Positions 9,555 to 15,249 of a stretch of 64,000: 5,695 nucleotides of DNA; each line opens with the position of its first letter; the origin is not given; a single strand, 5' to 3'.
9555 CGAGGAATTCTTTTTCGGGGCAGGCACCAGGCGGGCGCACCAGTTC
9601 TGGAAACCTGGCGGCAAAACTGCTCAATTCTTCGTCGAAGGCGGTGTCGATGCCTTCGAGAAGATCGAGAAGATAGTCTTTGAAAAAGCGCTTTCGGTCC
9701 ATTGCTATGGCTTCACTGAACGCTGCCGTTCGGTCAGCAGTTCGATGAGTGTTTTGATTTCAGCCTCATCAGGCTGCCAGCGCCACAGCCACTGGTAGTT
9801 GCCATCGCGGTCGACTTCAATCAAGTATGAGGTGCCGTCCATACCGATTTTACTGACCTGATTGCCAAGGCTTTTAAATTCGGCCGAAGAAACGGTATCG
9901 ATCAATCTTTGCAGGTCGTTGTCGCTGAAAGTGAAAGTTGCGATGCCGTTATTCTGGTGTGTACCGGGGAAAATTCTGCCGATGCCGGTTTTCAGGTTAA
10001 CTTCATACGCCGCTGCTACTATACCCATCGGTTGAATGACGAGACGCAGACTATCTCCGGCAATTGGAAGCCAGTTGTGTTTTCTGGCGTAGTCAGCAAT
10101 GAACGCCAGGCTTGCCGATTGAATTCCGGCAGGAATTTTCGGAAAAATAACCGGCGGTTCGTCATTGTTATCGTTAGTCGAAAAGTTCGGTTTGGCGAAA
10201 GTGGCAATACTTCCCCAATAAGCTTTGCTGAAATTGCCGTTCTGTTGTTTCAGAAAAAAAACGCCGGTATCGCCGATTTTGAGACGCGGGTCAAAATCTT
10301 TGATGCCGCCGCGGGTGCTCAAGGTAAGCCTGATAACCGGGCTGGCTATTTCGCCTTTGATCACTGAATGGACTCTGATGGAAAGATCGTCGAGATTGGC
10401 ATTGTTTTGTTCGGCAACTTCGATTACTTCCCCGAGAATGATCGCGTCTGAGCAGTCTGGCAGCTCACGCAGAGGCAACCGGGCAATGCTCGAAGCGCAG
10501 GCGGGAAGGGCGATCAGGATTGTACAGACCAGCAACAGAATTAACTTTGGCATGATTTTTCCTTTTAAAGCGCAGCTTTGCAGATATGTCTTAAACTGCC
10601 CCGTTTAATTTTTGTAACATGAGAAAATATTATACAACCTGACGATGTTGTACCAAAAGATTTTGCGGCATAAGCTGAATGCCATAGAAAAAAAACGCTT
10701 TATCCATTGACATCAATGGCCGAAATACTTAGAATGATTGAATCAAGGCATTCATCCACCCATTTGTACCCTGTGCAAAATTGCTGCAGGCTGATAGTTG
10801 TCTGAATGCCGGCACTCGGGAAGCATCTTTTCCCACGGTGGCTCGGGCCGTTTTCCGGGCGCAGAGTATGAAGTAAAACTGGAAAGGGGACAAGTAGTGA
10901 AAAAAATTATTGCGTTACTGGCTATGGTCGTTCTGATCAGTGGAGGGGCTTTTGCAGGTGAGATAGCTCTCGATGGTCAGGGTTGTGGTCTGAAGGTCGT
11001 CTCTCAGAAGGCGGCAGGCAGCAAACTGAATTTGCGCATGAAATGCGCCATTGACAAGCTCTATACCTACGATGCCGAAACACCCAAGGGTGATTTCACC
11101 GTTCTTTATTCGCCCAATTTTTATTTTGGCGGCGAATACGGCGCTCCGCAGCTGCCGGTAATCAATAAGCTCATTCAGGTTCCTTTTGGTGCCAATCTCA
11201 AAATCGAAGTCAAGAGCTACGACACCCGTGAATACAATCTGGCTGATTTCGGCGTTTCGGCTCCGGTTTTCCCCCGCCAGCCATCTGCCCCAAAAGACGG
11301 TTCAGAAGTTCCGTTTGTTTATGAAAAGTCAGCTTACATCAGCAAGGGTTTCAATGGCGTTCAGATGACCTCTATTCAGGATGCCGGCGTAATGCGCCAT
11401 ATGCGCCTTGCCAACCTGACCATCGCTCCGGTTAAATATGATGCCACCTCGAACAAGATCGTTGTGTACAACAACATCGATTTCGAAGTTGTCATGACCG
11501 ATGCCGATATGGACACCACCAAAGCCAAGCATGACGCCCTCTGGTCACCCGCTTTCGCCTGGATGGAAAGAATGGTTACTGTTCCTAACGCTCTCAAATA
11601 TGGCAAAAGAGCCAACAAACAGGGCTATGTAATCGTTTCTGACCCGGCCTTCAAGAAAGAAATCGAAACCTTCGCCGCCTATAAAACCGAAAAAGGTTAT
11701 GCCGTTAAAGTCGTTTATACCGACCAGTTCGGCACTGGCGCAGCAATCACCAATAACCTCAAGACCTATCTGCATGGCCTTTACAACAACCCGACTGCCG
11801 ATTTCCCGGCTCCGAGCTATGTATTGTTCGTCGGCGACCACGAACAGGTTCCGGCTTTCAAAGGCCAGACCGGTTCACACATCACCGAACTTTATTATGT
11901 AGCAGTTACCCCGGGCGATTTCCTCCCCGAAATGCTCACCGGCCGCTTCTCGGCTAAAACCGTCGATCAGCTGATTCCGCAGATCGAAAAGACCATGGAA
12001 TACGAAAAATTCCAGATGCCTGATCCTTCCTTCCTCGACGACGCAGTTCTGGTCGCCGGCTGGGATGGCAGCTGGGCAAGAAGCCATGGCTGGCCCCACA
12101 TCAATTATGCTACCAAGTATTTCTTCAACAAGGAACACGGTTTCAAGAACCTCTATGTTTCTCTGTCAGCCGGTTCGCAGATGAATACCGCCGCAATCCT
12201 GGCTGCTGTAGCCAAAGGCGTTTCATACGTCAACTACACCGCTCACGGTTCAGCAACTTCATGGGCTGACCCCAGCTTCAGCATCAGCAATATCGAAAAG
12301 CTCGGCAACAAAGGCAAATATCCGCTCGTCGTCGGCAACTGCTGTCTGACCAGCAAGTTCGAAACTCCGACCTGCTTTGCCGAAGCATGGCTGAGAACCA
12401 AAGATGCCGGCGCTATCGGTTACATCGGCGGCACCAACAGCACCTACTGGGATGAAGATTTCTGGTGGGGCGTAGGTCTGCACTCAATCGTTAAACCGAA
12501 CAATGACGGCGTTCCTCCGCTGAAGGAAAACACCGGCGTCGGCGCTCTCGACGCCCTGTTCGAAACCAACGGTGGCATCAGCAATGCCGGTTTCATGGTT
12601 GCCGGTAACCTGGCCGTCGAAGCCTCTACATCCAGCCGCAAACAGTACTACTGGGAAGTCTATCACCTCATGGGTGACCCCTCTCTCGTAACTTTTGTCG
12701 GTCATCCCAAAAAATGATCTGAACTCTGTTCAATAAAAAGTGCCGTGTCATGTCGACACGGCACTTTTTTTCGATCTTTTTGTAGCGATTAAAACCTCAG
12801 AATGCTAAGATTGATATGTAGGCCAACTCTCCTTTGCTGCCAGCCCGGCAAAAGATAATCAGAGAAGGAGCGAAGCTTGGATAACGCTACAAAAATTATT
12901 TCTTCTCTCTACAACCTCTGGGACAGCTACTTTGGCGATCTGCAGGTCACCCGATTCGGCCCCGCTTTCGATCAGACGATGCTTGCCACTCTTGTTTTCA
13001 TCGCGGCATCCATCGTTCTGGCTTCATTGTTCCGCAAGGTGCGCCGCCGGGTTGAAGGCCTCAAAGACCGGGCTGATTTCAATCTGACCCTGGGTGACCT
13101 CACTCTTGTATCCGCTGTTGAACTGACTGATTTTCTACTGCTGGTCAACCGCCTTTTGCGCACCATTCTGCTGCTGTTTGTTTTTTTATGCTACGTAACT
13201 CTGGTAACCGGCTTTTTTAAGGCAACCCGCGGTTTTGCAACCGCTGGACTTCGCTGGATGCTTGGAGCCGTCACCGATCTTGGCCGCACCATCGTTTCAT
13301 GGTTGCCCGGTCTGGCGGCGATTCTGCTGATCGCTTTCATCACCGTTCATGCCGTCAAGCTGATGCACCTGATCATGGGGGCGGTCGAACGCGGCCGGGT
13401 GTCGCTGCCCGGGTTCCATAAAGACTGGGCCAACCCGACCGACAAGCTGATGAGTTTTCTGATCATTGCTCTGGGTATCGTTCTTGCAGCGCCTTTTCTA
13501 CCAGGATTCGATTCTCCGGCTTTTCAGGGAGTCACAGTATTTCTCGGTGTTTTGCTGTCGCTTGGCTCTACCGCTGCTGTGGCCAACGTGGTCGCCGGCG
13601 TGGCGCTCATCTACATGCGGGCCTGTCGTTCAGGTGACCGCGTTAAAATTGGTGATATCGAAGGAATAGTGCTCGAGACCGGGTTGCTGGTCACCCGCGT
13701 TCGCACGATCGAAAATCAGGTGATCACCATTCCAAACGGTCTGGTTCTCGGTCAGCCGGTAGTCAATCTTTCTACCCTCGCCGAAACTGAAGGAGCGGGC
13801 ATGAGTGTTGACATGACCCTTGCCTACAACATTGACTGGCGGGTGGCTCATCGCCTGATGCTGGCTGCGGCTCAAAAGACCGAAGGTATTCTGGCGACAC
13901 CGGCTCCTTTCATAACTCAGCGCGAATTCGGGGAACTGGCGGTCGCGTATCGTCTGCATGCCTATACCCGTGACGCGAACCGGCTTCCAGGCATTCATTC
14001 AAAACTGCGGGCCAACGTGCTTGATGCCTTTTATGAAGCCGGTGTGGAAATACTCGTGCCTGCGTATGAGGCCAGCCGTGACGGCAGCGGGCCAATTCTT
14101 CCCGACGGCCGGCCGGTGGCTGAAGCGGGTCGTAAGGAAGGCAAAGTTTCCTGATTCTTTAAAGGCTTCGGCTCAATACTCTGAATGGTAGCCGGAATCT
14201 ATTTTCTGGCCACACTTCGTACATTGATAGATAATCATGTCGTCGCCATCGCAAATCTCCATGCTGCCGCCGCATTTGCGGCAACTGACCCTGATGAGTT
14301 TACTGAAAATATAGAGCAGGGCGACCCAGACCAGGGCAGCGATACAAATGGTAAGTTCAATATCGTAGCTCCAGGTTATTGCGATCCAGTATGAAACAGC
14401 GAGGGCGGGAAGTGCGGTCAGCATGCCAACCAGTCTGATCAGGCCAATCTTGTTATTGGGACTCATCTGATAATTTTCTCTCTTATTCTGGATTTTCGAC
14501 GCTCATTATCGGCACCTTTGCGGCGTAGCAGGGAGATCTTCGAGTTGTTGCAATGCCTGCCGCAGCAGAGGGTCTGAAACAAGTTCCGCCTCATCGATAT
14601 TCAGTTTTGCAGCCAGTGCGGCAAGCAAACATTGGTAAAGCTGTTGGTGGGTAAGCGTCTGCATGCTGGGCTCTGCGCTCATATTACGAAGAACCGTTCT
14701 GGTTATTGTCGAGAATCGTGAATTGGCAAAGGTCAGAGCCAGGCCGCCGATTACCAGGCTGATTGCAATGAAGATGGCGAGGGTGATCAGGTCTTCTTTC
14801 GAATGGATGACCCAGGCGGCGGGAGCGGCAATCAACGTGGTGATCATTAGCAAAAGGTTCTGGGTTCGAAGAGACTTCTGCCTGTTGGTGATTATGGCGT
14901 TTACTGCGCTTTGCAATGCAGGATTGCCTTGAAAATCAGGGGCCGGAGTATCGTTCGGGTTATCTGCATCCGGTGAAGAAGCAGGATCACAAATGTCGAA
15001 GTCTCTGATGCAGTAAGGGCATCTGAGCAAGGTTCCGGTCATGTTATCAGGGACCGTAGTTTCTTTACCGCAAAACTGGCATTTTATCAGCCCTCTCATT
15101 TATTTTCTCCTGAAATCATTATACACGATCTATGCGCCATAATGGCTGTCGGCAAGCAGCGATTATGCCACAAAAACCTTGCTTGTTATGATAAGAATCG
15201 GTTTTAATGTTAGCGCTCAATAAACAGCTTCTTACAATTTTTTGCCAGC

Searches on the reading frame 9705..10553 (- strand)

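Call 17: search_protein_families(library=pfam, proteins=[window:9705-10553:-], max_evalue=0.01)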
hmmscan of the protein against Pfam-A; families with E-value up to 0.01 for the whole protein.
window:9705-10553:- (282 aa): 1 family
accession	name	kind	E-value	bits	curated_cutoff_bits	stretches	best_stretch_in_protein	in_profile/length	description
PF20033.5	DUF6438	-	0.00065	20.4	30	1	200-271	36-110/116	Domain of unknown function (DUF6438)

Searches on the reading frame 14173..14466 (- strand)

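Call 17: search_protein_families(library=pfam, proteins=[window:14173-14466:-], max_evalue=0.01)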
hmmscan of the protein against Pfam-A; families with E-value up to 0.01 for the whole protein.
window:14173-14466:- (97 aa): 2 families
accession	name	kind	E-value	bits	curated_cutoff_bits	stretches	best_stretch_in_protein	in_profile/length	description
PF13453.11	Zn_ribbon_TFIIB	-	0.0037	17.1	22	1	62-86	2-26/41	Transcription factor zinc-finger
PF14149.11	YhfH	-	0.006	16.8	27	0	81-90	15-24/37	YhfH-like protein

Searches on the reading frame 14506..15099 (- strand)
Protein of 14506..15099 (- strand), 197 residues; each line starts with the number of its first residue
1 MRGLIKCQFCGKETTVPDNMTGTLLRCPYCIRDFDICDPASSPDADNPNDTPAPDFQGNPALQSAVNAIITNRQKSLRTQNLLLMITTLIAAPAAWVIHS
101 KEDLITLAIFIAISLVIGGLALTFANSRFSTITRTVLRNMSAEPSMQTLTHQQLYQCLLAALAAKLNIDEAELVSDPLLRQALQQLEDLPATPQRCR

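Call 17: search_protein_families(library=pfam, proteins=[window:14506-15099:-], max_evalue=0.01)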
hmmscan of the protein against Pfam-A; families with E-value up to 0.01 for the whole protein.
window:14506-15099:- (197 aa): 1 family
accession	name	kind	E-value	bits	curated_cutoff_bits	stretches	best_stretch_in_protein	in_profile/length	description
PF04279.20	IspA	-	0.0014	19.3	28.7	1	79-142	24-86/176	Intracellular septation protein A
